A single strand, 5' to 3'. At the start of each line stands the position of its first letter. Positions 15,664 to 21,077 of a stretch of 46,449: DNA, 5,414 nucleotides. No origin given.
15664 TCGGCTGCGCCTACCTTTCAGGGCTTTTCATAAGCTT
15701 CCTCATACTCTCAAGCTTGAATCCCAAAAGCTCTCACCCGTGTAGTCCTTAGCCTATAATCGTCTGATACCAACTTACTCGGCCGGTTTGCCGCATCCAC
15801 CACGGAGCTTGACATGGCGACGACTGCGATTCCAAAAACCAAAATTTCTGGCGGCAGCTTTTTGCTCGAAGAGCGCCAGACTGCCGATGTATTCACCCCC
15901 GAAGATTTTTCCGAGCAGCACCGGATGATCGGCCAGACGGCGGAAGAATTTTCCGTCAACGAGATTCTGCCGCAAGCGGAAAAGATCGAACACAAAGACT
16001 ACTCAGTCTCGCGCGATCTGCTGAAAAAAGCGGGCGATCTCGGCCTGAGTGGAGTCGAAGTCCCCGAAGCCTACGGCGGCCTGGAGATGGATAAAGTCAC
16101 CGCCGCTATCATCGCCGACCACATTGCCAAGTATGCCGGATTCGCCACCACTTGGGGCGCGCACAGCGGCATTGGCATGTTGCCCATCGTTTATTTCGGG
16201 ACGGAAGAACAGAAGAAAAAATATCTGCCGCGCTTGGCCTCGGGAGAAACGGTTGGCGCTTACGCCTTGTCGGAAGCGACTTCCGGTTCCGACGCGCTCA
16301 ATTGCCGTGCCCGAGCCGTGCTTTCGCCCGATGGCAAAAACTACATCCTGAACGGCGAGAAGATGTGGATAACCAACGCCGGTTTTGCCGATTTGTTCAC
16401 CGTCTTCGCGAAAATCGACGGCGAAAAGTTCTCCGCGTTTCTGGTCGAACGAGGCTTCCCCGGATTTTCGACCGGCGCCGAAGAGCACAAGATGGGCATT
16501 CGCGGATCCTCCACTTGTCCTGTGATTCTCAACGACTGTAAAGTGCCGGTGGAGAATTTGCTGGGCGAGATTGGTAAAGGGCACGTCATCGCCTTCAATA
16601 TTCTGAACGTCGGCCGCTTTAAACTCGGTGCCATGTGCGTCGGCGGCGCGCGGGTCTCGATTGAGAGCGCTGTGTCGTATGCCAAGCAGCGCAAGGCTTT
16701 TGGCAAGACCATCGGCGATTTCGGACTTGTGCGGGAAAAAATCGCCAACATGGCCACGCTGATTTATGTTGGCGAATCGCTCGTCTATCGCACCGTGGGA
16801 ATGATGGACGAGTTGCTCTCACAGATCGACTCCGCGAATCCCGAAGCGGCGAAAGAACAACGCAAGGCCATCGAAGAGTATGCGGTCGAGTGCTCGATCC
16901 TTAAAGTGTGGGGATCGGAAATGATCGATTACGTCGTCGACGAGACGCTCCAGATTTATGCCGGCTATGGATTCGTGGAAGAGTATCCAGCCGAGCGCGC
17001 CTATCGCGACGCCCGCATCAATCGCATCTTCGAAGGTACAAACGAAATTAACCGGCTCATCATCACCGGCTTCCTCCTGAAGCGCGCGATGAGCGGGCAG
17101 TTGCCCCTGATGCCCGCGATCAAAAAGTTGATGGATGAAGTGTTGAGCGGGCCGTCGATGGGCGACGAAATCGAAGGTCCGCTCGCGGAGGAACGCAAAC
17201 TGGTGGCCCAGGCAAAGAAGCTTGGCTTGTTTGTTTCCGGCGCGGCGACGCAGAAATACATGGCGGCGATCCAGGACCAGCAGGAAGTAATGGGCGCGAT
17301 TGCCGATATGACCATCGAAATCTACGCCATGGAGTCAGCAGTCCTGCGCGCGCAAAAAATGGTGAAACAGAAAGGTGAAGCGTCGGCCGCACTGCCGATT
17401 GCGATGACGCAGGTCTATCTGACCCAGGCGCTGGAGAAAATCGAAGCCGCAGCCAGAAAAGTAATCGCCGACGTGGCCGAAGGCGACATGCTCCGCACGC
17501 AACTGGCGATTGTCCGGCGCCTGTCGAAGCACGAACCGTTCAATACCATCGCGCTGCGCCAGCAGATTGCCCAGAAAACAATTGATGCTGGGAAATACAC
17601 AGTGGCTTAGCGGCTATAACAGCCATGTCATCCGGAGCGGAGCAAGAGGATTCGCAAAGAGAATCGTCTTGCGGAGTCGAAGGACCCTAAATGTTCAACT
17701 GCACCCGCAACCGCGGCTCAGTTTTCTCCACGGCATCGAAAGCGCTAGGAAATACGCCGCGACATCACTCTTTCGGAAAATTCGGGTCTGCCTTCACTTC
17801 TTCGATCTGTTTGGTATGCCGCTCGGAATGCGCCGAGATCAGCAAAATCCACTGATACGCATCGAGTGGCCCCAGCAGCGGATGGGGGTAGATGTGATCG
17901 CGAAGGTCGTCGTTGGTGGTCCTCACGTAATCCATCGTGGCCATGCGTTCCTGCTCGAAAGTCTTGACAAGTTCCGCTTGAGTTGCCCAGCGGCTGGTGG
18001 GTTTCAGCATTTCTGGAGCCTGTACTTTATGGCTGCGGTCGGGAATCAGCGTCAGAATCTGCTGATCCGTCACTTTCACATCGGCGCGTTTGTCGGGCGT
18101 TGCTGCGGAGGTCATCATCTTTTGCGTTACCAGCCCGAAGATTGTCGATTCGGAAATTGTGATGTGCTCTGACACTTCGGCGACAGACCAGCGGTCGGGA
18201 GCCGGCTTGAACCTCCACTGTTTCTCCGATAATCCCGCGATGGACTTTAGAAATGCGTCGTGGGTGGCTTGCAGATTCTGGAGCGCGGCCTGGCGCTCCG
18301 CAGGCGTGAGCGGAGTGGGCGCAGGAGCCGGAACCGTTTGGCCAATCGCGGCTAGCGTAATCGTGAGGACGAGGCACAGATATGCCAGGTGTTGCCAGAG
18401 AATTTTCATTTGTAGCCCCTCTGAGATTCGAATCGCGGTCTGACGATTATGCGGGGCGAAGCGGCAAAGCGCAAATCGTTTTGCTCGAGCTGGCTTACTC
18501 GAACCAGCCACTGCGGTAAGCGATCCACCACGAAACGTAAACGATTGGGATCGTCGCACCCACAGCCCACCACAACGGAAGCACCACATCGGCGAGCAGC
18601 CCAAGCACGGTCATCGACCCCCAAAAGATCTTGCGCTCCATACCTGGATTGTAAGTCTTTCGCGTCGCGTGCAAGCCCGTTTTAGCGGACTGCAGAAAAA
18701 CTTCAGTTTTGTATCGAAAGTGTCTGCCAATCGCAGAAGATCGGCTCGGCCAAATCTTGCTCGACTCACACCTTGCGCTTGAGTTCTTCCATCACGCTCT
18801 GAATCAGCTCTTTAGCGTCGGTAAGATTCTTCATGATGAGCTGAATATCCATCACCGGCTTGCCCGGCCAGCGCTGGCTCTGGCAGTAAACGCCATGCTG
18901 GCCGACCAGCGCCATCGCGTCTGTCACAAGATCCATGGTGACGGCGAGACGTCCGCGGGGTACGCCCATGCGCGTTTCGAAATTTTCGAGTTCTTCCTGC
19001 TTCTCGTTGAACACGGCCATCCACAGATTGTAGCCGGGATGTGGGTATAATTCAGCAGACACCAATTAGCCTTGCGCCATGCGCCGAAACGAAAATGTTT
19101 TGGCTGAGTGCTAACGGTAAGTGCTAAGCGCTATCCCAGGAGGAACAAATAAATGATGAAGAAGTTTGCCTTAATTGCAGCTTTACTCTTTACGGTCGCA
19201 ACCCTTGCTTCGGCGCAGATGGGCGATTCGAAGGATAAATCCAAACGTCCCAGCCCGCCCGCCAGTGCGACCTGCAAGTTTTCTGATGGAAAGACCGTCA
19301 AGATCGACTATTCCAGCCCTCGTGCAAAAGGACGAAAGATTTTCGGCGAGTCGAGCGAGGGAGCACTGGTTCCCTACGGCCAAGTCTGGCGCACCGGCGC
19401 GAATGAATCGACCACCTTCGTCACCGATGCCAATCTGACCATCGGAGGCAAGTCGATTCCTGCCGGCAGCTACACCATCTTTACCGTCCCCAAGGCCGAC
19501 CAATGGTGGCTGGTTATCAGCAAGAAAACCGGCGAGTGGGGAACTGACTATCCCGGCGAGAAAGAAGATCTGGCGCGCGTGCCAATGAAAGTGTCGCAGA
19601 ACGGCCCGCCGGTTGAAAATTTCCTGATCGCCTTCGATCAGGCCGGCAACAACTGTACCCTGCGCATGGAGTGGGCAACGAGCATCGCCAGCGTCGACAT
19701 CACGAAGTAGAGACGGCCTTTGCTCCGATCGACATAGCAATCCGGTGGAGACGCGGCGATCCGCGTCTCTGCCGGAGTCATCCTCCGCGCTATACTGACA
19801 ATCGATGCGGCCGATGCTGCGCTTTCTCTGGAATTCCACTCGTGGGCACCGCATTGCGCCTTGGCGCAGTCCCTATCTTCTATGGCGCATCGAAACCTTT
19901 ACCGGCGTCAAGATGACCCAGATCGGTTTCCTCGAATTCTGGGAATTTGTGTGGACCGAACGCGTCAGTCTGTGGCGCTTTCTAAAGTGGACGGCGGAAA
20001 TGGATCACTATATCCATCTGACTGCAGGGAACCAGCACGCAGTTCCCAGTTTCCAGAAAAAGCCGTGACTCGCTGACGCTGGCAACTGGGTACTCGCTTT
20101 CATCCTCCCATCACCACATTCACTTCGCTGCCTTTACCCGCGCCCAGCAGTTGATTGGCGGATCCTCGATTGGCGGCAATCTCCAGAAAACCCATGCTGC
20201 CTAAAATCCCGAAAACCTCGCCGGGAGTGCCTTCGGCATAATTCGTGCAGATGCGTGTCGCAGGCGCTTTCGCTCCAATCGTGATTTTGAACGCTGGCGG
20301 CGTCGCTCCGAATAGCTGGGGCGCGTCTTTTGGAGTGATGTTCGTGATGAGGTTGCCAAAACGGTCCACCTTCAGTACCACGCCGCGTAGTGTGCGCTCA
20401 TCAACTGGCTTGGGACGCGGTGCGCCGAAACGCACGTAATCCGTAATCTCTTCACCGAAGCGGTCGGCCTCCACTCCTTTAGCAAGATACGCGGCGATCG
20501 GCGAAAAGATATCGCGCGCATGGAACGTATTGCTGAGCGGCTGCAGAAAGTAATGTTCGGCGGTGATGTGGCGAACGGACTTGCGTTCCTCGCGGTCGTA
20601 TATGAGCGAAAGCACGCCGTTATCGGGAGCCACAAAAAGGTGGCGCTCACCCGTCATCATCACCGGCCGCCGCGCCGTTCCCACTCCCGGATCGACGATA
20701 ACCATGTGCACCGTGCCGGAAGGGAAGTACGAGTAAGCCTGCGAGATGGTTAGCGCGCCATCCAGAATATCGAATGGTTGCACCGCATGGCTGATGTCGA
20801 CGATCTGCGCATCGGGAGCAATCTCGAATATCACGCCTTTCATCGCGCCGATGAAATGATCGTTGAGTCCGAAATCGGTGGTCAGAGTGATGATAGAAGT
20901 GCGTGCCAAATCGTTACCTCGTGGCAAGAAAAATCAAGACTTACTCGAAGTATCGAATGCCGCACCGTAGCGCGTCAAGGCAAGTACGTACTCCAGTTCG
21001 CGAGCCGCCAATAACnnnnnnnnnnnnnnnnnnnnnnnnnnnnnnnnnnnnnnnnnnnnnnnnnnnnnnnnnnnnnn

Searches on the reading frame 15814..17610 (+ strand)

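Call 9: search_protein_families(library=pfam, proteins=[window:15814-17610:+])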
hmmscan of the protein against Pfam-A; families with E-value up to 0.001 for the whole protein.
window:15814-17610:+ (598 aa): 6 families
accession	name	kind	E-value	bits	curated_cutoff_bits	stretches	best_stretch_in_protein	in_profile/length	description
PF00441.29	Acyl-CoA_dh_1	-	1.7e-41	142.3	22.4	1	254-418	1-146/150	Acyl-CoA dehydrogenase, C-terminal domain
PF21263.2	Acyl-CoA-dh_C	-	2.1e-34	118.2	27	1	466-569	1-96/96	Acyl-CoA dehydrogenase, C-terminal domain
PF02771.21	Acyl-CoA_dh_N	-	1.7e-33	115.8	22.9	1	33-145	1-113/113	Acyl-CoA dehydrogenase, N-terminal domain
PF02770.24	Acyl-CoA_dh_M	-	1.1e-22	80.4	33.3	1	149-242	1-97/97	Acyl-CoA dehydrogenase, middle domain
PF08028.16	Acyl-CoA_dh_2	-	3.6e-11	43.9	22.7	1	272-410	4-133/134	Acyl-CoA dehydrogenase, C-terminal domain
PF21343.2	ACAD9-ACADV_C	-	4.1e-09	37.2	27.8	1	479-553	25-98/120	ACAD9/ACADV, C-terminal domain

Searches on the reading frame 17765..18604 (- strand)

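Call 9: search_protein_families(library=pfam, proteins=[window:17765-18604:-])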
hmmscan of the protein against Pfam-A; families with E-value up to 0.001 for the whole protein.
window:17765-18604:- (279 aa): 2 families
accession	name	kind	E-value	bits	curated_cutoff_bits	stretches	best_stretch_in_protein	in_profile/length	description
PF12867.12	DinB_2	-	7.2e-17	62.5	24.8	1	111-267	2-128/128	DinB superfamily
PF04978.18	MST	-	4.6e-05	24.3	27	1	110-263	5-136/149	Mycothiol-S-transferase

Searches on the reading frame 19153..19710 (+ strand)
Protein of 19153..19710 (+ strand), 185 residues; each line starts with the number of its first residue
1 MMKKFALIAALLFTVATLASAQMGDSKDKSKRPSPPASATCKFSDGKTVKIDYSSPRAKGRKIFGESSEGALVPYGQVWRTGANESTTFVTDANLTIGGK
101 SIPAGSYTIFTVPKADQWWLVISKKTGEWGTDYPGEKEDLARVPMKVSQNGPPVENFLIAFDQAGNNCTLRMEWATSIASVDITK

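Call 9: search_protein_families(library=pfam, proteins=[window:19153-19710:+])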
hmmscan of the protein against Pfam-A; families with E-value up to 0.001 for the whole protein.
window:19153-19710:+ (185 aa): 1 family
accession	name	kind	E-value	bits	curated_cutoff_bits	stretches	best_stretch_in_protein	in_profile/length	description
PF11138.13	DUF2911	-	3.2e-44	150.7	27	1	34-183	1-145/145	Protein of unknown function (DUF2911)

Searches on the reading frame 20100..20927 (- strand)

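Call 9: search_protein_families(library=pfam, proteins=[window:20100-20927:-])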
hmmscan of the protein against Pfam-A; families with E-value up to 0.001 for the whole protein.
window:20100-20927:- (275 aa): 2 families
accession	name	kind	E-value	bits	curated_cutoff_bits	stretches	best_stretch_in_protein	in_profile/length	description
PF01887.21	SAM_HAT_N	-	3e-55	186.4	26.3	1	13-158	1-145/145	SAM hydroxide adenosyltransferase N-terminal domain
PF20257.3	SAM_HAT_C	-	1.6e-19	70.4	25.5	1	182-269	1-83/84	SAM hydroxide adenosyltransferase C-terminal domain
